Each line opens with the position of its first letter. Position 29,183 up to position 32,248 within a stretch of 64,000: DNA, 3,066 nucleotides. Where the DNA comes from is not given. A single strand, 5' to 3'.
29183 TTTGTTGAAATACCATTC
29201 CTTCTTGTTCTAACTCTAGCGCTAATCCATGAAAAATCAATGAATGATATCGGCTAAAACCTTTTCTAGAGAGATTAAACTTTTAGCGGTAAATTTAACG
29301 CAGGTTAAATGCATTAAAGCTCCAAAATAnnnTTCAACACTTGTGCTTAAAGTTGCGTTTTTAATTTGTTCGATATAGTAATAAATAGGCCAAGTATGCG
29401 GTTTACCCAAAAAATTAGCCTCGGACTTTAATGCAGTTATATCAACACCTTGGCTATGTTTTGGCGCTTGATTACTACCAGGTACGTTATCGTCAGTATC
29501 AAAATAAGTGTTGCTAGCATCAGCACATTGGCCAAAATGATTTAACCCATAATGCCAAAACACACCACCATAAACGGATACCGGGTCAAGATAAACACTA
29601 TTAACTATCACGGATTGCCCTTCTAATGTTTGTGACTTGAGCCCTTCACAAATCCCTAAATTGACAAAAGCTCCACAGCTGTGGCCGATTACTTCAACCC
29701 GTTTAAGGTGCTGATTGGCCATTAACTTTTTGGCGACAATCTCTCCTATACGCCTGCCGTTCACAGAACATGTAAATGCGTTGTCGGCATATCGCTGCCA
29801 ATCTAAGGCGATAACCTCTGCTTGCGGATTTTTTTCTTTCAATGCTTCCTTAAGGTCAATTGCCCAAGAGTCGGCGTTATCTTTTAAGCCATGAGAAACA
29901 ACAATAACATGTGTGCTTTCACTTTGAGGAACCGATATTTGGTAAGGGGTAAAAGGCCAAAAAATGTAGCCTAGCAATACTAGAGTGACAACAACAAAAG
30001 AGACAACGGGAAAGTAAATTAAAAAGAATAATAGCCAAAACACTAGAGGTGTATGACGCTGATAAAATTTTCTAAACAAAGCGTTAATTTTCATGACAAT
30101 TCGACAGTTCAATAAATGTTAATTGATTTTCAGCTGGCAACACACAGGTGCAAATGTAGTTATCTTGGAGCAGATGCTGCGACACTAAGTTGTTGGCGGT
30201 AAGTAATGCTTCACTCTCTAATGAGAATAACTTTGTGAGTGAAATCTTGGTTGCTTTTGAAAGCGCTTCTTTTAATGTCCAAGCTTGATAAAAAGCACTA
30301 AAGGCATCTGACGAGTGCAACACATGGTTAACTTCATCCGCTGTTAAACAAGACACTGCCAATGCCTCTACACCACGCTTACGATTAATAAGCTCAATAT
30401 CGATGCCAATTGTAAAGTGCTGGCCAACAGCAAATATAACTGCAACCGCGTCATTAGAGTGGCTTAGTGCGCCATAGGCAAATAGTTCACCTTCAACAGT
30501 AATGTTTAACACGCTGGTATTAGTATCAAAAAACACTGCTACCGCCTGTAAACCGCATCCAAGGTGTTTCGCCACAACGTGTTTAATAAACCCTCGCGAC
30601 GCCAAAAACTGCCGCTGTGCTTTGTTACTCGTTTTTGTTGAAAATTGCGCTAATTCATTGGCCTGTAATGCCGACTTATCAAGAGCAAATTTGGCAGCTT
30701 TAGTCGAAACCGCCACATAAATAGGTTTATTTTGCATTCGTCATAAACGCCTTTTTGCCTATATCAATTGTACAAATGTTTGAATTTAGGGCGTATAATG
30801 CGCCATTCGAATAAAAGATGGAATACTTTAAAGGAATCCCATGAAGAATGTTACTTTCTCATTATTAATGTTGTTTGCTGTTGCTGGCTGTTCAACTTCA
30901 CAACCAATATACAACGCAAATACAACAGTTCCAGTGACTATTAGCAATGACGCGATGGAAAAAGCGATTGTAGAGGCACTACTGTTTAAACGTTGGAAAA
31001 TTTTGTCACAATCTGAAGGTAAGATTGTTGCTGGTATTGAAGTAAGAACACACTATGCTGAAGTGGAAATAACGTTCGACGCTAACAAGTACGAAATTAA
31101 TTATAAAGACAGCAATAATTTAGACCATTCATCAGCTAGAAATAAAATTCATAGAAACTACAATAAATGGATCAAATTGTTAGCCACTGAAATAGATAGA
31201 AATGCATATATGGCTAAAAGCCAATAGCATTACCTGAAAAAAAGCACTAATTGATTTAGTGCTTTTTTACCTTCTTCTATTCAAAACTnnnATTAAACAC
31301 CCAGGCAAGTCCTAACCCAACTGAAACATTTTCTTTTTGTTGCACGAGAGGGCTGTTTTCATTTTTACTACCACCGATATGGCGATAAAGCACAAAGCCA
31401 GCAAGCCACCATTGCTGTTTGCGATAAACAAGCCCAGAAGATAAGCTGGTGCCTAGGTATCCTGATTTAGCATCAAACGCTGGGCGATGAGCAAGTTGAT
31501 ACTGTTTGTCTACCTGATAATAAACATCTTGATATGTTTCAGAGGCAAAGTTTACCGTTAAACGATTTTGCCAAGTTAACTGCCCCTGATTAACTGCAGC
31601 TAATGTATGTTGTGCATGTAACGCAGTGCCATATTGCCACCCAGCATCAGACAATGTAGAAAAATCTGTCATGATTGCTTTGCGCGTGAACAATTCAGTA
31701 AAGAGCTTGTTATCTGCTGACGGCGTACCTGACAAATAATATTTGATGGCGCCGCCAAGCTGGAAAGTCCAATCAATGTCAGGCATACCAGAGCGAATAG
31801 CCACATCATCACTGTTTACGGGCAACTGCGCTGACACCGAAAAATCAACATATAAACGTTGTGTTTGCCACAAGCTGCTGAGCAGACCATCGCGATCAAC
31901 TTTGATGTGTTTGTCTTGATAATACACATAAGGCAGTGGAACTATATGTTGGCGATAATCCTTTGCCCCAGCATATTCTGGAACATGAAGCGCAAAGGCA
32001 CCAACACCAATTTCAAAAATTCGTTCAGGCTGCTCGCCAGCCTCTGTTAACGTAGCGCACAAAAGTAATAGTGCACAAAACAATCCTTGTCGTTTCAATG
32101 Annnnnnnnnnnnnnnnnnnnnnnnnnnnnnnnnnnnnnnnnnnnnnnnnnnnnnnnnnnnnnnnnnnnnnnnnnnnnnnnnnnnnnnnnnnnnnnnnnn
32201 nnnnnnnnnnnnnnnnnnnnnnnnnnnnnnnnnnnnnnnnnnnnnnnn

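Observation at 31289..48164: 17-kb aryl-polyene / xanthomonadin / flexirubin-like pigment operon with a flavin-dependent halogenase and an aromatic ammonia-lyase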

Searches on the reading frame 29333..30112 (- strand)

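Call 45: search_protein_families(library=pfam, proteins=[window:29333-30112:-], max_evalue=0.001)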
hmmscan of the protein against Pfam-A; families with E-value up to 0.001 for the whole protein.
window:29333-30112:- (260 aa): 2 families
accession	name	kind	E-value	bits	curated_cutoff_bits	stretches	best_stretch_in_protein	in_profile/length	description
PF00151.25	Lipase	-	6.2e-10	39.4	27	1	66-150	69-160/336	Lipase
PF05057.20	DUF676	-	5e-05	23.3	20.3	1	64-151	2-92/217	Putative serine esterase (DUF676)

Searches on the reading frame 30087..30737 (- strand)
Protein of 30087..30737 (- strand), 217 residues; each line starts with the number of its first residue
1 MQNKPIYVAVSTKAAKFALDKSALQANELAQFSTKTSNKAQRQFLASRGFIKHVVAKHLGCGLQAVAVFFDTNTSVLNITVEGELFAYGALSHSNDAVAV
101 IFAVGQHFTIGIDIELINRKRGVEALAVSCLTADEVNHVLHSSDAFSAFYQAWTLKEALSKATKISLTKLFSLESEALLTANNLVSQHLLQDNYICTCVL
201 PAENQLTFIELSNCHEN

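Call 45: search_protein_families(library=pfam, proteins=[window:30087-30737:-], max_evalue=0.001)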
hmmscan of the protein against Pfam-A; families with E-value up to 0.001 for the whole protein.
window:30087-30737:- (217 aa): 1 family
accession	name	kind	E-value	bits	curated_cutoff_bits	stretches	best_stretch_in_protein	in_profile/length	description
PF01648.25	ACPS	-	1.1e-14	54.8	25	1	110-180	2-79/111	4'-phosphopantetheinyl transferase superfamily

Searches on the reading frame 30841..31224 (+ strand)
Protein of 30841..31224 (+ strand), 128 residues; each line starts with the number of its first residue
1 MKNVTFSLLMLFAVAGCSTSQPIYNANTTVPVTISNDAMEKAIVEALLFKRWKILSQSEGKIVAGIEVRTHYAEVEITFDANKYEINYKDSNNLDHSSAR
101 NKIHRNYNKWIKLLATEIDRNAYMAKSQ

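Call 35: search_protein_families(library=pfam, proteins=[window:30841-31224:+], max_evalue=0.01)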
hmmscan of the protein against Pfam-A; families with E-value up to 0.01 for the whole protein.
window:30841-31224:+ (128 aa): 0 families

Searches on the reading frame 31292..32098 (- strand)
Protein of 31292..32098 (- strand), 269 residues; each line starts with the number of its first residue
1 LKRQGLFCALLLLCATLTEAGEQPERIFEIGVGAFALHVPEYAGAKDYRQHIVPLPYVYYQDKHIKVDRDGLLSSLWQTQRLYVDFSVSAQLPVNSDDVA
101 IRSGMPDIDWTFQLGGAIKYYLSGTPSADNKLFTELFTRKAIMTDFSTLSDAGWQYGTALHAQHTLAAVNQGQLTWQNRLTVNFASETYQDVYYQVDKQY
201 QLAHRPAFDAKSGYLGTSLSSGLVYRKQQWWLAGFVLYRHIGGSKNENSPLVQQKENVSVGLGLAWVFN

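Call 4: search_protein_families(library=pfam, proteins=[window:31292-32098:-], max_evalue=0.01)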
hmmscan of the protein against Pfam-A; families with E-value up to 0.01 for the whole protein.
window:31292-32098:- (269 aa): 1 family
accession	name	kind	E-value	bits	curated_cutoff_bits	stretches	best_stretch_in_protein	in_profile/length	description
PF06629.18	MipA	-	5e-35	122.1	24.2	1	32-268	1-221/221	MltA-interacting protein MipA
